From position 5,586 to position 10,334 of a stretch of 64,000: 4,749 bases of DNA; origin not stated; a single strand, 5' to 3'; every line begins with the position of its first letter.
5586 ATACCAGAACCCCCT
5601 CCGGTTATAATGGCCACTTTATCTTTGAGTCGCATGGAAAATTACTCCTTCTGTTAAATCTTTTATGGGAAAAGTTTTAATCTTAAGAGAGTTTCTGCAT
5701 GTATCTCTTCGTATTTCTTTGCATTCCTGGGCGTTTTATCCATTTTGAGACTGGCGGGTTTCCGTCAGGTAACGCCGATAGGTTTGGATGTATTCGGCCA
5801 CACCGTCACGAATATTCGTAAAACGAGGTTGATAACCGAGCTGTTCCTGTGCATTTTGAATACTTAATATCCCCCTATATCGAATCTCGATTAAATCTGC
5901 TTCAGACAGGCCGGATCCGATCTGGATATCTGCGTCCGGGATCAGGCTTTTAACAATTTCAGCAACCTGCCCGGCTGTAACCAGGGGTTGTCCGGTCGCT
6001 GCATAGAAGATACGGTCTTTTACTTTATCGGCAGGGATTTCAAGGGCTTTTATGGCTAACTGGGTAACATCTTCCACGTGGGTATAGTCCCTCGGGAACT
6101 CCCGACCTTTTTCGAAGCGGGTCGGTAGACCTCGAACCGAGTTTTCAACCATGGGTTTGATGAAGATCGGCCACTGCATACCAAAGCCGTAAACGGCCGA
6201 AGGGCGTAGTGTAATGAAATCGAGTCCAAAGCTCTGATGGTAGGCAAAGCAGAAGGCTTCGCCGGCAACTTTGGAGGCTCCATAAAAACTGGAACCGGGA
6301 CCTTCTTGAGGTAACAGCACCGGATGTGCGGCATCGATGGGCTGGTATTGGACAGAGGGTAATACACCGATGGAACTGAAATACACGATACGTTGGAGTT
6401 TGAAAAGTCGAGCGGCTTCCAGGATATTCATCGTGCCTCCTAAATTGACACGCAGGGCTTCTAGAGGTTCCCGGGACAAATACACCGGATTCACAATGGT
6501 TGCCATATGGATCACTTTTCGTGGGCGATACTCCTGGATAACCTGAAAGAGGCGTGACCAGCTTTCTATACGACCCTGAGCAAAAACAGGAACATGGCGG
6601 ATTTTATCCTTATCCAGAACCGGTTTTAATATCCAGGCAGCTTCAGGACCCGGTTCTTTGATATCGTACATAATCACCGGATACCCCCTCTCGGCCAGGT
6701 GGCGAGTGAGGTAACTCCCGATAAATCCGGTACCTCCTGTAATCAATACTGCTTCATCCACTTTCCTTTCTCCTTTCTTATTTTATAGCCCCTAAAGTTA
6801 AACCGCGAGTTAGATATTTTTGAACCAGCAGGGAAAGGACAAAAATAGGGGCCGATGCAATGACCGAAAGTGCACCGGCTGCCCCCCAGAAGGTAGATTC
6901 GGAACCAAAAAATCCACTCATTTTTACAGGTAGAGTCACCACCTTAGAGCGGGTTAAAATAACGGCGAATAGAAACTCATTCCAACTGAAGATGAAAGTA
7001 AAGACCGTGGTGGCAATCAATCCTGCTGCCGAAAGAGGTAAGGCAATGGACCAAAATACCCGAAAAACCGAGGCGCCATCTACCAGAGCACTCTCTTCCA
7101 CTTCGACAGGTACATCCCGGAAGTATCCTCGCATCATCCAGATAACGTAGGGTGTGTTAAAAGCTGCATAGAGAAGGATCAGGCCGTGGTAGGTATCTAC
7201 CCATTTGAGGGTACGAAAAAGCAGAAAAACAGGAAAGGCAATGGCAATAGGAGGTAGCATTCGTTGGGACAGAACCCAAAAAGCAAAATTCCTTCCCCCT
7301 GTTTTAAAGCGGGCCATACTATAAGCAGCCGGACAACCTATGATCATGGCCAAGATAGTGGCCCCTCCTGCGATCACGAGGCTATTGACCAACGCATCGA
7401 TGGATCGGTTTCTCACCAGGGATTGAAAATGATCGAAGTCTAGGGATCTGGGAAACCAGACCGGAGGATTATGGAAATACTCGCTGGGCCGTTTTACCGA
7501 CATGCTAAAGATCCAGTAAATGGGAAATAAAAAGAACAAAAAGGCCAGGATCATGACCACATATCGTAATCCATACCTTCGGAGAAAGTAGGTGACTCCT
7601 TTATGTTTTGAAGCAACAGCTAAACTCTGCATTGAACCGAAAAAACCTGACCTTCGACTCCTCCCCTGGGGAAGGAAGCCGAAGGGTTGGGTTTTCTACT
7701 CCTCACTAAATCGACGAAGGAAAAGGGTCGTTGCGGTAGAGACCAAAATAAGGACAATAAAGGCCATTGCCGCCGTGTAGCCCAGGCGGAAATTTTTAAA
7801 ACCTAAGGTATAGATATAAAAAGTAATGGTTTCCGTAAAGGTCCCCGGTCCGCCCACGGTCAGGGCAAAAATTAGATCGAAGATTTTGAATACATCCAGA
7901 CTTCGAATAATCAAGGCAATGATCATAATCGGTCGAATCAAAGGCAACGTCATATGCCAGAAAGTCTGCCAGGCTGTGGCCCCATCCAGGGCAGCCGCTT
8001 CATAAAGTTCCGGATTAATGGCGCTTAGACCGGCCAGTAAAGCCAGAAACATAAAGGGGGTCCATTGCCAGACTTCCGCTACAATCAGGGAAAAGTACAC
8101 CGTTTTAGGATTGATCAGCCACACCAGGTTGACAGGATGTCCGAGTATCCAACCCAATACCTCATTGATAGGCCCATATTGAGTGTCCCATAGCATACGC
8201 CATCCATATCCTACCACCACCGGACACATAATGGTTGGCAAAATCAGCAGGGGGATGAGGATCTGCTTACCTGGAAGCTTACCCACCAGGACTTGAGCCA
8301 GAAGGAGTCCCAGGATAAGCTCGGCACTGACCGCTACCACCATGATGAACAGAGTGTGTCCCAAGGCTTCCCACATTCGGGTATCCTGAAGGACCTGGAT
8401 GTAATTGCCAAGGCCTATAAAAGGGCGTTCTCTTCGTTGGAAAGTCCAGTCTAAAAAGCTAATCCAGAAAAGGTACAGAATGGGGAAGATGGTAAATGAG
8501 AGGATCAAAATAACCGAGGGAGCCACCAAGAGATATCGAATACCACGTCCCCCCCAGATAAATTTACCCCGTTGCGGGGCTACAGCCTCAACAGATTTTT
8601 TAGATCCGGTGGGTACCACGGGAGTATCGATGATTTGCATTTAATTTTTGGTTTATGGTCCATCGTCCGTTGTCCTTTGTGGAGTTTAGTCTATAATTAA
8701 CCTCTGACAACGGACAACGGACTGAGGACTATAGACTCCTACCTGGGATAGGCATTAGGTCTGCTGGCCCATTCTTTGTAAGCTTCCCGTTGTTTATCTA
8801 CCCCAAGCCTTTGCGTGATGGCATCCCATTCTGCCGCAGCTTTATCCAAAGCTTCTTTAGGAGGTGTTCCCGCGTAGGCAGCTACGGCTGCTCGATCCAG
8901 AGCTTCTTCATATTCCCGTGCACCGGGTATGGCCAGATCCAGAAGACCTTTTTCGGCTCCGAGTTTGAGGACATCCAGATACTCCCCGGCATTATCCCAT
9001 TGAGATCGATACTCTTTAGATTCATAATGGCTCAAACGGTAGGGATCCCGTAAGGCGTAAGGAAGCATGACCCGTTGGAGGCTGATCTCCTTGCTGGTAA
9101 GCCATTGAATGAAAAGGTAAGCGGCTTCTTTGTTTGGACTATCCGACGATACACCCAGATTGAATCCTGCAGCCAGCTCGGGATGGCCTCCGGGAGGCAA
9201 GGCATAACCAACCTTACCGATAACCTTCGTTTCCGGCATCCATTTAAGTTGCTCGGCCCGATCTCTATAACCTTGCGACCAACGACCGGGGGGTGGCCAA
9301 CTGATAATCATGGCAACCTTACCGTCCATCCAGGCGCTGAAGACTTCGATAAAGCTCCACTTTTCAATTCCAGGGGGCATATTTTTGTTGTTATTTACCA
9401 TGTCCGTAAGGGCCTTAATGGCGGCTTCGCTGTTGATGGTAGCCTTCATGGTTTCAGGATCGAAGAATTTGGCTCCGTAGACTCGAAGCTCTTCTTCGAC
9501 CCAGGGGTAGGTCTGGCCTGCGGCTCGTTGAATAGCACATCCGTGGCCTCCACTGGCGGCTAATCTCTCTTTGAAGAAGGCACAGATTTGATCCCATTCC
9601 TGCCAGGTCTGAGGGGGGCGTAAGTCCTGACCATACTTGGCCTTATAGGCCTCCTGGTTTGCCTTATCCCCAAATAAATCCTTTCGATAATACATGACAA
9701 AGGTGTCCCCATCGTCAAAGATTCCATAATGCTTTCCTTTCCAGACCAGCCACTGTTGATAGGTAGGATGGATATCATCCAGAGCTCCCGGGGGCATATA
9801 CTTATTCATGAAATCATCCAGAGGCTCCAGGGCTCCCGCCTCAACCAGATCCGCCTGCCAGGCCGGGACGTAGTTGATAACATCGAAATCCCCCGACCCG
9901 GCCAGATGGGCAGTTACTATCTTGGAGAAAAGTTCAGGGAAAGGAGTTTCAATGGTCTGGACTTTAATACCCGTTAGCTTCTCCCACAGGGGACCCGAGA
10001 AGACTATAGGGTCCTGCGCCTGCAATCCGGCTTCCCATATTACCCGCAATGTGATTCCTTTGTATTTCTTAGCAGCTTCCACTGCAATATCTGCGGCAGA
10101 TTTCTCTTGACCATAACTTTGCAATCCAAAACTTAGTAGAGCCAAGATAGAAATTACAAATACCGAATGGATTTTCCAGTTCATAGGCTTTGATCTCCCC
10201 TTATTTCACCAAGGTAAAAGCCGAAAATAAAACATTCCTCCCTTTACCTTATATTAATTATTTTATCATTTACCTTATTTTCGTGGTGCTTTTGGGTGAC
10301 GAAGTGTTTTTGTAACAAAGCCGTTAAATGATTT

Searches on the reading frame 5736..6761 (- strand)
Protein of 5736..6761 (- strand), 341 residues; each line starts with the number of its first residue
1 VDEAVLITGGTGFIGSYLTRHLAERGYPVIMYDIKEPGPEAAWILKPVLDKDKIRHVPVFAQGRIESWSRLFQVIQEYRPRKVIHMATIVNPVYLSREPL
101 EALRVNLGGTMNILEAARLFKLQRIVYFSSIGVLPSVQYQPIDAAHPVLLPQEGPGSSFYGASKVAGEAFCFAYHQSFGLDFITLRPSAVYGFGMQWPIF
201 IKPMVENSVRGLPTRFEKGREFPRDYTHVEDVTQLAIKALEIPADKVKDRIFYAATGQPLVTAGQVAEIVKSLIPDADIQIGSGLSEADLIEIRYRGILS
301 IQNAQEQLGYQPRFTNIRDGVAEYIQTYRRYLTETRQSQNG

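Call 18: search_protein_families(library=pfam, proteins=[window:5736-6761:-], max_evalue=1e-8)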
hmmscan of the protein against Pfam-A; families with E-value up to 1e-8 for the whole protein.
window:5736-6761:- (341 aa): 6 families
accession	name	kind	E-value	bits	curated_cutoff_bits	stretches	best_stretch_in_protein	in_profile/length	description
PF01370.27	Epimerase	-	2.7e-37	128.9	20.9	1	5-252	1-237/240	NAD dependent epimerase/dehydratase family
PF16363.11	GDP_Man_Dehyd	-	7.1e-29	101.7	27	1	6-259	1-252/332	GDP-mannose 4,6 dehydratase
PF01073.25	3Beta_HSD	-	6.2e-18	65.3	22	1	6-263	1-258/280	3-beta hydroxysteroid dehydrogenase/isomerase family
PF02719.21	Polysacc_synt_2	-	1.3e-12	47.9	20.2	1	5-130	1-128/293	Polysaccharide biosynthesis protein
PF07993.18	NAD_binding_4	-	1.6e-11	44.3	20.1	0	83-192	92-209/258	Male sterility protein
PF04321.23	RmlD_sub_bind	-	2.5e-11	43.6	27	1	5-268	3-225/287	RmlD substrate binding domain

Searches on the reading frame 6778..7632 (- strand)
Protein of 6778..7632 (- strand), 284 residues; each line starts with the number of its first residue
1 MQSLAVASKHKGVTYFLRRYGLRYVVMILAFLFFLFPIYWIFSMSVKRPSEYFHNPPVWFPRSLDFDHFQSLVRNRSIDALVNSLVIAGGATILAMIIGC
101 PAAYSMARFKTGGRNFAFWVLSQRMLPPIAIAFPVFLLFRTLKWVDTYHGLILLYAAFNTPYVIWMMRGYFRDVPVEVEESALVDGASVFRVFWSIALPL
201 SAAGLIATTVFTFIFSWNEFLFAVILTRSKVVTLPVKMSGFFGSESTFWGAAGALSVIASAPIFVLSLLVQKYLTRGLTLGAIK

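Call 19: search_protein_families(library=pfam, proteins=[window:6778-7632:-], max_evalue=1e-8)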
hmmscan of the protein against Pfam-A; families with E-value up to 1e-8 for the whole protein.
window:6778-7632:- (284 aa): 1 family
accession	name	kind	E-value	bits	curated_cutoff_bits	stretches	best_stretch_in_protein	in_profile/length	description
PF00528.27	BPD_transp_1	-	1.9e-17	64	26.4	1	97-278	3-182/184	Binding-protein-dependent transport system inner membrane component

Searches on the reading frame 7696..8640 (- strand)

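Call 19: search_protein_families(library=pfam, proteins=[window:7696-8640:-], max_evalue=1e-8)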
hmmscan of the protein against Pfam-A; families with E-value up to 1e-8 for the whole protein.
window:7696-8640:- (314 aa): 1 family
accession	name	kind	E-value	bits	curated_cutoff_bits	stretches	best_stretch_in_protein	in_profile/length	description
PF00528.27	BPD_transp_1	-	6.9e-11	42.6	26.4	1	110-308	4-175/184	Binding-protein-dependent transport system inner membrane component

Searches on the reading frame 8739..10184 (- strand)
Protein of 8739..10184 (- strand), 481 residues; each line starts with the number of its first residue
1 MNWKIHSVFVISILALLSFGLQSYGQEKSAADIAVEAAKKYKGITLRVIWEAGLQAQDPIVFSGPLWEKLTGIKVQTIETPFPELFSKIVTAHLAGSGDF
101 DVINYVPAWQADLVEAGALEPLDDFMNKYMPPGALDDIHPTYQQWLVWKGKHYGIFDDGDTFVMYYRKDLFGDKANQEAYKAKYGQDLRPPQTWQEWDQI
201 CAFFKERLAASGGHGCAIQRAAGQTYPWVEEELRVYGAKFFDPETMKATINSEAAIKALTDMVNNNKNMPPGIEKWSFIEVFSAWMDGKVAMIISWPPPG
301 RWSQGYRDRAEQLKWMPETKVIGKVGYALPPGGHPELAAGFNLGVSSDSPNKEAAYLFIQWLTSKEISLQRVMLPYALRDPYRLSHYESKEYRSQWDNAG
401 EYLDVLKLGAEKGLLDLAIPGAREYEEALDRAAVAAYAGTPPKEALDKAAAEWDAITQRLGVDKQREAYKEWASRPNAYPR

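Call 18: search_protein_families(library=pfam, proteins=[window:8739-10184:-], max_evalue=1e-8)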
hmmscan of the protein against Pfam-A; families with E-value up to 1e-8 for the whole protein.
window:8739-10184:- (481 aa): 2 families
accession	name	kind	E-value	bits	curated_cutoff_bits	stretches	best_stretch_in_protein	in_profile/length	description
PF01547.30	SBP_bac_1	-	8.7e-32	111.8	26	1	67-366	17-304/307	Bacterial extracellular solute-binding protein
PF13416.11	SBP_bac_8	-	2.3e-25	90.4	27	1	68-395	7-274/279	Bacterial extracellular solute-binding protein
